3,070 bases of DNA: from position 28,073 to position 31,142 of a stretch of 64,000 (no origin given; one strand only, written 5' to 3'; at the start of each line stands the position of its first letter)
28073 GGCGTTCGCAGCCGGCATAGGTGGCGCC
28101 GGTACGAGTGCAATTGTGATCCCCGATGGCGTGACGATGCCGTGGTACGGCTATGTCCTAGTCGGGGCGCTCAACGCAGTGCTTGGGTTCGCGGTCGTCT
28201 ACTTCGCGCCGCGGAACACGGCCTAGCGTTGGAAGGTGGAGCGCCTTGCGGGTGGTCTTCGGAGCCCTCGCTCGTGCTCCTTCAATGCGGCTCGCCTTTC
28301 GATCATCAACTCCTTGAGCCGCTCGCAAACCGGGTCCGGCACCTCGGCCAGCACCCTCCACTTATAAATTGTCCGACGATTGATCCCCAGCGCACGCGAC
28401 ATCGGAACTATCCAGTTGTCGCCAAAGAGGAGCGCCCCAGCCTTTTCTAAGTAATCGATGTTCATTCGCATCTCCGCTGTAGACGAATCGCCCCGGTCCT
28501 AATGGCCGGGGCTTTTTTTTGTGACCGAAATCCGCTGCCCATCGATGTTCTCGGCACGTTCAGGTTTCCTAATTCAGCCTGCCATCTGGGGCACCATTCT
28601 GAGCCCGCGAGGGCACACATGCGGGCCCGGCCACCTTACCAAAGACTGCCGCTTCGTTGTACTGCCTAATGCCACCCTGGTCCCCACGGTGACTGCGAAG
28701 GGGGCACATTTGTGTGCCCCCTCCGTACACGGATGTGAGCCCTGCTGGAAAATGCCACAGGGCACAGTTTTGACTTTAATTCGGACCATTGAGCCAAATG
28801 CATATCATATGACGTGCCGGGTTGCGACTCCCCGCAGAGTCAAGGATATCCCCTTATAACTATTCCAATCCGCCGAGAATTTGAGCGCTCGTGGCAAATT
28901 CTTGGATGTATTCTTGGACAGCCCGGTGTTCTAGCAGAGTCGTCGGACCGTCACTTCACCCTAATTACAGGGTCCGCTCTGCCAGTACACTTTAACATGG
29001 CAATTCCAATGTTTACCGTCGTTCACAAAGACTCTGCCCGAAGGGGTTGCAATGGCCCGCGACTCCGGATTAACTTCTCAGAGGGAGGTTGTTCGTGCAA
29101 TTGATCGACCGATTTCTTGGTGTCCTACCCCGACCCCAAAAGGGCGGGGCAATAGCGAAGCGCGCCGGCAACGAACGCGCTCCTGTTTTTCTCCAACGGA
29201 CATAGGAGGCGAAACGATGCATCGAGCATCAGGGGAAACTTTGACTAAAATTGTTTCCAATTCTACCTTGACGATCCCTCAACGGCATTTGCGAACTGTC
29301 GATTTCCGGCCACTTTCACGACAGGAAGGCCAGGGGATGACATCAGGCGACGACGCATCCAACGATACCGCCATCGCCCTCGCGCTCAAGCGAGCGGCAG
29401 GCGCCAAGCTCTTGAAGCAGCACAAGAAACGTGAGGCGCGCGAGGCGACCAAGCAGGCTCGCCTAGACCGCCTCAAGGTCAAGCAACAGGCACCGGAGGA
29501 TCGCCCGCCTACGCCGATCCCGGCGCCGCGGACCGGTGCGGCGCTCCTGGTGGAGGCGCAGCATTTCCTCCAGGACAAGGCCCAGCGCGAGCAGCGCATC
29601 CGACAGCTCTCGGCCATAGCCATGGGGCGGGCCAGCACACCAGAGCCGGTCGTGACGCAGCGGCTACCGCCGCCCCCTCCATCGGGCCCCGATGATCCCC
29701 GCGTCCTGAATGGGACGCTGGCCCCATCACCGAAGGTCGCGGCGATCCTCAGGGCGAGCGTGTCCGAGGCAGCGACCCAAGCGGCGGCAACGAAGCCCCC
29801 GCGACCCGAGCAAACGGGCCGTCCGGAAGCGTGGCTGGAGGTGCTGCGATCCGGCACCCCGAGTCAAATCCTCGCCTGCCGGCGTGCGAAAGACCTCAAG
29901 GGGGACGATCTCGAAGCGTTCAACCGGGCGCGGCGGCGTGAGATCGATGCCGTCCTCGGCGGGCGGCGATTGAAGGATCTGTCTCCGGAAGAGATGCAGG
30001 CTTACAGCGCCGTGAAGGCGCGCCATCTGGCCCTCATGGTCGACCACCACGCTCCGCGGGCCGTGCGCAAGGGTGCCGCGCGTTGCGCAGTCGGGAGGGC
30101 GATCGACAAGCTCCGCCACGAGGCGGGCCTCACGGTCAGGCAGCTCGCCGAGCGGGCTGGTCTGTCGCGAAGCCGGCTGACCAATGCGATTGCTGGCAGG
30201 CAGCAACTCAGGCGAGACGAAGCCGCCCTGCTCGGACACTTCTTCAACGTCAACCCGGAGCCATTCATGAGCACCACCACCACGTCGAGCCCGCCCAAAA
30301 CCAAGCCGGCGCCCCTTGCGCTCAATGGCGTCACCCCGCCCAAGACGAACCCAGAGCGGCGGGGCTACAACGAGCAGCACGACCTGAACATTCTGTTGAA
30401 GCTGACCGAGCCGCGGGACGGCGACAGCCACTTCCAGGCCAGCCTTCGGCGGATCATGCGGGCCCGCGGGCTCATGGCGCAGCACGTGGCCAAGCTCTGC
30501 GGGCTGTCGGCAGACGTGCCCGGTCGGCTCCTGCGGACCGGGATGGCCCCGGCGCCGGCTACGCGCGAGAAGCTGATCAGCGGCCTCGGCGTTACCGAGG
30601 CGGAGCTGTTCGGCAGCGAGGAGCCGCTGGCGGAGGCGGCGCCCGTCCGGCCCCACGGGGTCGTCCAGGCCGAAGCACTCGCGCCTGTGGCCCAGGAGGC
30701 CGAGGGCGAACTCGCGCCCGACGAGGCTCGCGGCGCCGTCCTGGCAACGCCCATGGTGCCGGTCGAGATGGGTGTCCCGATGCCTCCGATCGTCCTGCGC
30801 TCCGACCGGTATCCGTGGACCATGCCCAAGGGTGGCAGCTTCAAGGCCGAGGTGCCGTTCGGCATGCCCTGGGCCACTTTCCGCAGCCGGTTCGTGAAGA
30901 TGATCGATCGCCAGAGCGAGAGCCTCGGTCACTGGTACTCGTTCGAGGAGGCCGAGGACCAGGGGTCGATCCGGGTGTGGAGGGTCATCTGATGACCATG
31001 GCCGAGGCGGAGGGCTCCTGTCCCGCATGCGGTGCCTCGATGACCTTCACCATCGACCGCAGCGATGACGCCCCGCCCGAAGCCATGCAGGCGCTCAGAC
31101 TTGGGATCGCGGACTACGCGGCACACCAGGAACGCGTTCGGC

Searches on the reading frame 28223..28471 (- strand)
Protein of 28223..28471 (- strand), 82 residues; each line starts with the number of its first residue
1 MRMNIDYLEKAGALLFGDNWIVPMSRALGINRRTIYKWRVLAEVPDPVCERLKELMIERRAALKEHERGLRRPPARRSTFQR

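Call 18: search_protein_families(library=pfam, proteins=[window:28223-28471:-], max_evalue=5)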
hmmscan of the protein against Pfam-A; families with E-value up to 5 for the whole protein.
window:28223-28471:- (82 aa): 5 families
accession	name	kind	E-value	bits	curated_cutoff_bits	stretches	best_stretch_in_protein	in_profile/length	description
PF13551.12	HTH_29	-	0.0059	17.1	28.1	1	24-41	18-35/64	Winged helix-turn helix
PF13384.12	HTH_23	-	0.01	16.1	24.6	1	26-39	25-38/50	Homeodomain-like domain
PF13518.12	HTH_28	-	0.012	16.1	25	1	23-39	17-33/52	Helix-turn-helix domain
PF13022.12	HTH_Tnp_1_2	-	0.023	15.2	27.9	1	21-41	29-49/122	Helix-turn-helix of insertion element transposase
PF07453.19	NUMOD1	-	0.099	13.4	22.8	1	22-37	20-35/37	NUMOD1 domain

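Call 19: search_protein_families(library=phrogs, proteins=[window:28223-28471:-], max_evalue=0.01)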
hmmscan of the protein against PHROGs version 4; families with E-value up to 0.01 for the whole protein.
window:28223-28471:- (82 aa): 2 families
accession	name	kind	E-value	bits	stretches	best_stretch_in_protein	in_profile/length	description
phrog_3626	-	unknown function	3.6e-05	24.9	1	2-52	9-58/82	-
phrog_12690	-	unknown function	0.00053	20.9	1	4-62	103-162/174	-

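Call 52: find_related_loci(query=window:28223-28471:-, collection=viral_contigs, flank=10000)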
Query window:28223-28471:- (82 aa) in viral_contigs; peptide patterns used: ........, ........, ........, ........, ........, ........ (x = any residue, [..] = any of these).
41 stretches matched a pattern; 3 encode a relative of the query (tblastn E <= 1e-3); 3 distinct loci.
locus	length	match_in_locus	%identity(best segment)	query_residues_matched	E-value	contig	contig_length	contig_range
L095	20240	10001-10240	63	1-82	8e-32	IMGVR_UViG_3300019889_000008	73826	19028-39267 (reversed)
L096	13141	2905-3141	61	2-80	4e-31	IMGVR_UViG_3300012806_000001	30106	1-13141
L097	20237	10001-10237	61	2-80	4e-31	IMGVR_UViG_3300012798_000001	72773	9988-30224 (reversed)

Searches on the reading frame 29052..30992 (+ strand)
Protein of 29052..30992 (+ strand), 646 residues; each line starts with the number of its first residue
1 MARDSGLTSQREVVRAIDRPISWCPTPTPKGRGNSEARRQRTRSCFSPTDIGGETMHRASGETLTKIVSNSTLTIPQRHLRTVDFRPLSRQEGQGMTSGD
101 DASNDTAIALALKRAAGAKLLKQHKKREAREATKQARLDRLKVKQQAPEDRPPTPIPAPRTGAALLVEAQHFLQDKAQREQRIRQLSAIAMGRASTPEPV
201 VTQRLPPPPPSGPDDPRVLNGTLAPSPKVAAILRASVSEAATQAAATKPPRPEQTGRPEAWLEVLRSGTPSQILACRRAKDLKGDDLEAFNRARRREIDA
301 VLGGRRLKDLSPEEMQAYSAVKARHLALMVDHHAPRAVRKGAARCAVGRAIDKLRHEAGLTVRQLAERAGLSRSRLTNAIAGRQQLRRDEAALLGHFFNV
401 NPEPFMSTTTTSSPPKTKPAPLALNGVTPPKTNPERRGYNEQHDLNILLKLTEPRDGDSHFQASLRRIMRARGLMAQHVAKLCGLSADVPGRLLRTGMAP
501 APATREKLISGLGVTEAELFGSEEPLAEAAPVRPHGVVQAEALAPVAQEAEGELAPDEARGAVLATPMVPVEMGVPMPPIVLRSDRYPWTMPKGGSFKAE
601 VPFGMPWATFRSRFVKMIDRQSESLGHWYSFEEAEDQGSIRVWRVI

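Call 18: search_protein_families(library=pfam, proteins=[window:29052-30992:+], max_evalue=5)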
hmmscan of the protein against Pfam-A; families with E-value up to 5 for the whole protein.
window:29052-30992:+ (646 aa): 12 families
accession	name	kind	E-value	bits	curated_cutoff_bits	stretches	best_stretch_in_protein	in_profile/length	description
PF13560.12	HTH_31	-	1.2e-11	45.2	27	2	348-400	3-56/64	Helix-turn-helix domain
PF01381.28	HTH_3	-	6.4e-07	29.8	23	1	353-403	3-53/55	Helix-turn-helix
PF13443.12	HTH_26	-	3.1e-06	27.8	22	1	351-403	2-55/63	Cro/C1-type HTH DNA-binding domain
PF12844.13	HTH_19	-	1.9e-05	24.9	30.2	1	348-406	1-59/64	Helix-turn-helix domain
PF21291.3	CYNS_N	-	0.0013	19.1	27.1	1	349-401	6-58/69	Cyanate hydratase, N-terminal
PF20432.4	Xre-like-HTH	-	0.0041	17.8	25.8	1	348-397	12-61/63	Antitoxin Xre-like helix-turn-helix domain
PF12802.13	MarR_2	-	0.0064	17.1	27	1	355-381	16-42/61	MarR family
PF13412.12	HTH_24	-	0.011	15.8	21.9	1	354-378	12-36/48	Winged helix-turn-helix DNA-binding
PF13744.12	HTH_37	-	0.028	14.6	27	1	343-384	15-56/80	Helix-turn-helix domain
PF09339.16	HTH_IclR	-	0.076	13.2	22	1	355-374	14-33/52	IclR helix-turn-helix domain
PF17762.8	HTH_ParB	-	0.18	12.4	22.6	1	349-380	10-41/102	ParB HTH domain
PF04545.22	Sigma70_r4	-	0.25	11.4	24.1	1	353-375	14-36/50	Sigma-70, region 4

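Call 19: search_protein_families(library=phrogs, proteins=[window:29052-30992:+], max_evalue=0.01)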
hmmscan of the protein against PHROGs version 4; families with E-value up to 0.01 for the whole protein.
window:29052-30992:+ (646 aa): 12 families
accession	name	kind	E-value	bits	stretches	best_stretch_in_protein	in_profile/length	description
phrog_1373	-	transcription regulation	6.9e-09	36.9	1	328-385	44-102/166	transcriptional regulator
phrog_2328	-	transcription regulation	8.1e-08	33.1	1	347-419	16-90/128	transcriptional repressor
phrog_8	-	transcription regulation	8.7e-07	29.7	1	350-525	80-221/346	transcriptional regulator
phrog_2439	-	transcription regulation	3.5e-06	27.2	1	348-411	9-72/367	transcriptional regulator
phrog_4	-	transcription regulation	5.7e-06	26.5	1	348-428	138-205/400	transcriptional repressor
phrog_2967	-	transcription regulation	9.1e-06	26.4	1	350-411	14-75/225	transcriptional regulator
phrog_4583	-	transcription regulation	9.4e-06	26.6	1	347-412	11-76/81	transcriptional repressor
phrog_7241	-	transcription regulation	2.8e-05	25.2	0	351-403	66-118/122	transcriptional regulator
phrog_3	-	transcription regulation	0.00046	21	1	347-415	89-157/430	transcriptional repressor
phrog_4268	-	transcription regulation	0.00076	20.7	0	452-514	28-87/96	transcriptional repressor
phrog_1381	-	moron, auxiliary metabolic gene and host takeover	0.0011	19.3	1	348-410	14-77/264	plasmid antitoxin with HTH domain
phrog_2339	-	DNA, RNA and nucleotide metabolism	0.0062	17.5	0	329-378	8-57/98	HTH DNA binding protein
